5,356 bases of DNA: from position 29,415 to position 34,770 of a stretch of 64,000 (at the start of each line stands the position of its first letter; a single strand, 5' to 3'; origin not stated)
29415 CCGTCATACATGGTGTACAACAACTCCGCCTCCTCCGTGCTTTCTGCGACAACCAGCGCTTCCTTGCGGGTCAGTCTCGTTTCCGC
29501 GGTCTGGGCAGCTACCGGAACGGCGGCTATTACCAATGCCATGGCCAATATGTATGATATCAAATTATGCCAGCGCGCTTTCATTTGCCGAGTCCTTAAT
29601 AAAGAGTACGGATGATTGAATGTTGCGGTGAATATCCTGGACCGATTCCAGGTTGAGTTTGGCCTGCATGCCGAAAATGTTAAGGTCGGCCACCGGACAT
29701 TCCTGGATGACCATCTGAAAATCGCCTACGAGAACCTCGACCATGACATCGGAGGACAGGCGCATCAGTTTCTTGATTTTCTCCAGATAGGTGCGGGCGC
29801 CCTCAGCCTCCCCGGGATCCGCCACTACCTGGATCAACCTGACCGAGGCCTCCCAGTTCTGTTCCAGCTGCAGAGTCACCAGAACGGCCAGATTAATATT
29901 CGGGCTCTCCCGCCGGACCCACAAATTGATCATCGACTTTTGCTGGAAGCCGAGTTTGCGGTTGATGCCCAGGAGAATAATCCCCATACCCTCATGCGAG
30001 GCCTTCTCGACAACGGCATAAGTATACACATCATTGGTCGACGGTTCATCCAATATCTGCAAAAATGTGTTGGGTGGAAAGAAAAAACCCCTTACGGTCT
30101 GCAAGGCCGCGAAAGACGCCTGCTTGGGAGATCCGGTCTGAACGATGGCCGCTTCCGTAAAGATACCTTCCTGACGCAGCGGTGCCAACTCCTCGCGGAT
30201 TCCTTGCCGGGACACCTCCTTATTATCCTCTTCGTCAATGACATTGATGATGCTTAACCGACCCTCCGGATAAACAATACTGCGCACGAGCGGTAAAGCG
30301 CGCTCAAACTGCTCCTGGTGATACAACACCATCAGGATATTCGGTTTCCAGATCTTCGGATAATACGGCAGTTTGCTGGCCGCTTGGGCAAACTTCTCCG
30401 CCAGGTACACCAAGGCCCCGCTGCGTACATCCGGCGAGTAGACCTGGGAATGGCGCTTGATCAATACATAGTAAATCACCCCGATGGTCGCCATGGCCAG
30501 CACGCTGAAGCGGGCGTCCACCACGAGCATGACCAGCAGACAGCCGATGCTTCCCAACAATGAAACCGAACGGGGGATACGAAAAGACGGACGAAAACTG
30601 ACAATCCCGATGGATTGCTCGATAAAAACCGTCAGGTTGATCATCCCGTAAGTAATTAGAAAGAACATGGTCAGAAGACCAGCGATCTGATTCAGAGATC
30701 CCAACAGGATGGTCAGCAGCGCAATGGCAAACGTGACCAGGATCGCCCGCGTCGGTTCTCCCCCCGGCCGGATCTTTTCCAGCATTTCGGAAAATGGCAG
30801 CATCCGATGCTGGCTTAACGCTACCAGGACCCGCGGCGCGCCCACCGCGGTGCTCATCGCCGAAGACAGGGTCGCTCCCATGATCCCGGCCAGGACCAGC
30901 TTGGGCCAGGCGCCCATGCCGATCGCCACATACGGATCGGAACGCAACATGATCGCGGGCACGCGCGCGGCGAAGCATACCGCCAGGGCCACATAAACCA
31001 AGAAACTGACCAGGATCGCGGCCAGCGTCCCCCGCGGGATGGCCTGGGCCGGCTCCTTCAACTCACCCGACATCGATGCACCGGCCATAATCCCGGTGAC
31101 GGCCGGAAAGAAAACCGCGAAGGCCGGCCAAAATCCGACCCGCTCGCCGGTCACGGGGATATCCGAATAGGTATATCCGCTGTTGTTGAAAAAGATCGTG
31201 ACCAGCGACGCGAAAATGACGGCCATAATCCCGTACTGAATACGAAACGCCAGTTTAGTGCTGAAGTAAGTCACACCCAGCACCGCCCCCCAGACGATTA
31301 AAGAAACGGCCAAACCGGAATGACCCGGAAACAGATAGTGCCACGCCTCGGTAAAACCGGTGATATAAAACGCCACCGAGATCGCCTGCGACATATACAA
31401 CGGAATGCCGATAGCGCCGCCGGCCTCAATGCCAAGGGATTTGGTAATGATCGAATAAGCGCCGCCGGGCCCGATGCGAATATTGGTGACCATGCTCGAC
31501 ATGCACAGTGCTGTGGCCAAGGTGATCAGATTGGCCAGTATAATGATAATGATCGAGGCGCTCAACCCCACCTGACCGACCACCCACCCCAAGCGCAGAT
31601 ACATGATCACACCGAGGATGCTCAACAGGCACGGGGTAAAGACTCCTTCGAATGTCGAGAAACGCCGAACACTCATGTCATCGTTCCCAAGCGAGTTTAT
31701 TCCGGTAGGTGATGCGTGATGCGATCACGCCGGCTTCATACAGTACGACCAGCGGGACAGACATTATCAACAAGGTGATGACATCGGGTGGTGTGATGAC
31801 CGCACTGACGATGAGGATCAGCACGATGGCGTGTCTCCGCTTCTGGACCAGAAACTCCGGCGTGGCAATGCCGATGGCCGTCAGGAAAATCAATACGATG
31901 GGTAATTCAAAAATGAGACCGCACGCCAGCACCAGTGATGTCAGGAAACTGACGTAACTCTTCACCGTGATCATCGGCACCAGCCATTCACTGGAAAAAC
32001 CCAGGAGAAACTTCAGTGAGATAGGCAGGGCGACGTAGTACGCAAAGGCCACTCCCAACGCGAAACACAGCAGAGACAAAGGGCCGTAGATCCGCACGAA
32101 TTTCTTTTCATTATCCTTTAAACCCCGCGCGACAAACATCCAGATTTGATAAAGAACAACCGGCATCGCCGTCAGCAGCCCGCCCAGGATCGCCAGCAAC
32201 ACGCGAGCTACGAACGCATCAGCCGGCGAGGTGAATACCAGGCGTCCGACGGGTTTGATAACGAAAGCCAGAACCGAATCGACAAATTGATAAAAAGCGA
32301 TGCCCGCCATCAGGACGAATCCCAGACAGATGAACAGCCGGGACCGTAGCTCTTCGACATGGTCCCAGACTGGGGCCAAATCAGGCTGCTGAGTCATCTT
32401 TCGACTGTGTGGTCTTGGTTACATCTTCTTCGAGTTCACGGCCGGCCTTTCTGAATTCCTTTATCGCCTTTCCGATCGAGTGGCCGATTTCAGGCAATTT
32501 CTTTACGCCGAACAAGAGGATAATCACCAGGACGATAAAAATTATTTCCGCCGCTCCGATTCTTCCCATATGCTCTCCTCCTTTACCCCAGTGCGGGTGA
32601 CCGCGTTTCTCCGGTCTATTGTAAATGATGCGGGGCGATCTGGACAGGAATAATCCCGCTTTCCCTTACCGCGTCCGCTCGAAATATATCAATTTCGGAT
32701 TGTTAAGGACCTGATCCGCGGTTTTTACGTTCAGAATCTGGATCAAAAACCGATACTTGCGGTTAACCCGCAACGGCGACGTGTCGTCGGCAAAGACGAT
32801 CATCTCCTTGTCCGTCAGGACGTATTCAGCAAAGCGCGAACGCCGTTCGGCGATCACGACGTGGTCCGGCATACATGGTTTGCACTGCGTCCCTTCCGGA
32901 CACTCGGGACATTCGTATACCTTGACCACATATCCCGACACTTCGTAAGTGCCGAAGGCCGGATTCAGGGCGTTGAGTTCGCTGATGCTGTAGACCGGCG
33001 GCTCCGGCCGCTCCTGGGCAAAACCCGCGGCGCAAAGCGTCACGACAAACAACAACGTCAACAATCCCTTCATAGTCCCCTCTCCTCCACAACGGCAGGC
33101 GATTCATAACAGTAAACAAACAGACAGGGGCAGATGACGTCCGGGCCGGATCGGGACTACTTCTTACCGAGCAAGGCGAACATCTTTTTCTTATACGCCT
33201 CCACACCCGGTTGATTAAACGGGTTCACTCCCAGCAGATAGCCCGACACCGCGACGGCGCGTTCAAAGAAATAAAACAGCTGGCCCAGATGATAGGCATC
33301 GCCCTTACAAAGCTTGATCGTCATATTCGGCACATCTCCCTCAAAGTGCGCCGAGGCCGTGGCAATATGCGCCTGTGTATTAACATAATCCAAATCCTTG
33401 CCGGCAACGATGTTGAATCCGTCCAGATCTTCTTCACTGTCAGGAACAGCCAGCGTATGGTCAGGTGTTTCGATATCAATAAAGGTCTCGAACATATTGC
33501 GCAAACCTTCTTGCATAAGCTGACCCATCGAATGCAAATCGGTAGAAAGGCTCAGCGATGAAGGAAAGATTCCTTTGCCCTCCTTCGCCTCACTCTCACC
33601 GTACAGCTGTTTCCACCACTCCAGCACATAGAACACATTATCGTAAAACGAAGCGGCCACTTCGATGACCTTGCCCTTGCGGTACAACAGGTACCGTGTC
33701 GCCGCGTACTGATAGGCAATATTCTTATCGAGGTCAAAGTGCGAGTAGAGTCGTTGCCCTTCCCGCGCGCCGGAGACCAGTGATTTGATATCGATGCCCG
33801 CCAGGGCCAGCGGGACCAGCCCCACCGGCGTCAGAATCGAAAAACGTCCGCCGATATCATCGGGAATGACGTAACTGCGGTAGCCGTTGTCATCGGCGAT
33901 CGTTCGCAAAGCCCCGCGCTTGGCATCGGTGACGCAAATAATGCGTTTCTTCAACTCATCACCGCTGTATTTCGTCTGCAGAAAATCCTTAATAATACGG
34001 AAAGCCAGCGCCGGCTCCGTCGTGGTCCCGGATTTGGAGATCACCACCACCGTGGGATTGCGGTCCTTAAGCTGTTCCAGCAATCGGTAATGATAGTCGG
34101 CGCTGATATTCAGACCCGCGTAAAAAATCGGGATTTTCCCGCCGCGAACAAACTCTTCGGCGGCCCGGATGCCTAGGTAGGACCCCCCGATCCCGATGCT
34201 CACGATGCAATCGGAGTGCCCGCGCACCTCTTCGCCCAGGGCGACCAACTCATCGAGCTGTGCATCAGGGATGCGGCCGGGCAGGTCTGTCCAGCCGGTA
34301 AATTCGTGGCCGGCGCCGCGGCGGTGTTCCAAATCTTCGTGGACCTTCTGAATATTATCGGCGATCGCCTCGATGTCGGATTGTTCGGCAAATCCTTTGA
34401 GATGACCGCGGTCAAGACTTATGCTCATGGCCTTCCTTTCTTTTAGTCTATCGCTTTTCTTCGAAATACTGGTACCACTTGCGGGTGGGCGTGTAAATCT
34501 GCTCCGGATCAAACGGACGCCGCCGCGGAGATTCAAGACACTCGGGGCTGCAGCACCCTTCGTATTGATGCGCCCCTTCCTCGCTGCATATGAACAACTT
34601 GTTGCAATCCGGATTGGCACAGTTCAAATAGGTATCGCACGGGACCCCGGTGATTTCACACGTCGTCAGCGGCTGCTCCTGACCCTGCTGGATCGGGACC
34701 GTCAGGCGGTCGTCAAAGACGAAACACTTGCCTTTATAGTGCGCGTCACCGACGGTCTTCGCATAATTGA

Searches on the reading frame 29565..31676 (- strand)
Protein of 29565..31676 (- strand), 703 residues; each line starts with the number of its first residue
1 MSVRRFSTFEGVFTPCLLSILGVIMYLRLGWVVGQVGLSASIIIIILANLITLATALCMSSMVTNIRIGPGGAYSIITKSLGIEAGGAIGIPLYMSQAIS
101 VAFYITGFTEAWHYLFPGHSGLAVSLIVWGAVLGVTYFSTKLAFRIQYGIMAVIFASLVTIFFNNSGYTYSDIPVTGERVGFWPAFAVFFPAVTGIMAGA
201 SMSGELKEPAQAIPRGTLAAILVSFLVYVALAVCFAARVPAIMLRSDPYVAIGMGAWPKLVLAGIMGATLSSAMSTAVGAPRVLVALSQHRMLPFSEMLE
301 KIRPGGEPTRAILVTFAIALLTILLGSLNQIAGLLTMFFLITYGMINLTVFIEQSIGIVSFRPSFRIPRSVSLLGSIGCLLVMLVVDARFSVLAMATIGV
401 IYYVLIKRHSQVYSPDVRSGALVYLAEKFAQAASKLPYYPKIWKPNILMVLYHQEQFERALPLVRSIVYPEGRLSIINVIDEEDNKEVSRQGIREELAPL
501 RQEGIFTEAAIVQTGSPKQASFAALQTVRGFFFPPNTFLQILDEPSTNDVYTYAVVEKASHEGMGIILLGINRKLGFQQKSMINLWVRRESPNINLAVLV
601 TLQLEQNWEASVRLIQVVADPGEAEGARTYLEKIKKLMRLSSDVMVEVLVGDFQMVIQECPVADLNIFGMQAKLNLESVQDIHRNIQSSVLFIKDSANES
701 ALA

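Call 11: search_protein_families(library=pfam, proteins=[window:29565-31676:-], max_evalue=0.01)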
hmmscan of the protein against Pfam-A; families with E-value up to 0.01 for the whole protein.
window:29565-31676:- (703 aa): 4 families
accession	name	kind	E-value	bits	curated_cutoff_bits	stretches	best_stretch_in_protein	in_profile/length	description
PF00324.27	AA_permease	-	1.1e-46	160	24.6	1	12-411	2-432/470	Amino acid permease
PF21554.2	CCC_C_2nd_pro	-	9.4e-28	97.3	27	1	579-702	2-132/132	Prokaryotic cation-chloride cotransporter, C-terminal domain, 2nd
PF21555.2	CCC_C_1st_pro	-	1.7e-12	47.7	27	1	461-574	13-125/128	Prokaryotic cation-chloride cotransporter, C-terminal domain, 1st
PF13520.12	AA_permease_2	-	3.8e-08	33.1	27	1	29-385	23-400/427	Amino acid permease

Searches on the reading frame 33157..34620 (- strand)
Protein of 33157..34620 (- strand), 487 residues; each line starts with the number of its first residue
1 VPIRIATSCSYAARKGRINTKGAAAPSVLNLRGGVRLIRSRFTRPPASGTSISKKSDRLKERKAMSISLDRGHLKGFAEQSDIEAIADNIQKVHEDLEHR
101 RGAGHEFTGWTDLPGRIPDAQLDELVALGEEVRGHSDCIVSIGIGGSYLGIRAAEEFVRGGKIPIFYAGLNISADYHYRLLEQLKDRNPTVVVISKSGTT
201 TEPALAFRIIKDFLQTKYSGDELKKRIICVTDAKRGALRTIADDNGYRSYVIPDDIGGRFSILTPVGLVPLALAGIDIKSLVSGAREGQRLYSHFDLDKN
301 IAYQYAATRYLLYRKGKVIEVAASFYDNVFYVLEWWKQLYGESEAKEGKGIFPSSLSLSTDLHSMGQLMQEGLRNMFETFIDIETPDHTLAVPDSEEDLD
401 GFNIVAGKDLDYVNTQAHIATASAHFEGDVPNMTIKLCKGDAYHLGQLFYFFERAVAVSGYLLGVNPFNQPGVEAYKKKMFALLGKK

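Call 71: search_protein_families(library=pfam, proteins=[window:33157-34620:-], max_evalue=0.00001)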
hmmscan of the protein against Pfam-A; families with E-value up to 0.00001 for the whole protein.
window:33157-34620:- (487 aa): 1 family
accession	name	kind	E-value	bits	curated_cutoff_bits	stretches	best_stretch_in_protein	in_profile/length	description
PF00342.24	PGI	-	1.6e-19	70.4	22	1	139-477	99-459/486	Phosphoglucose isomerase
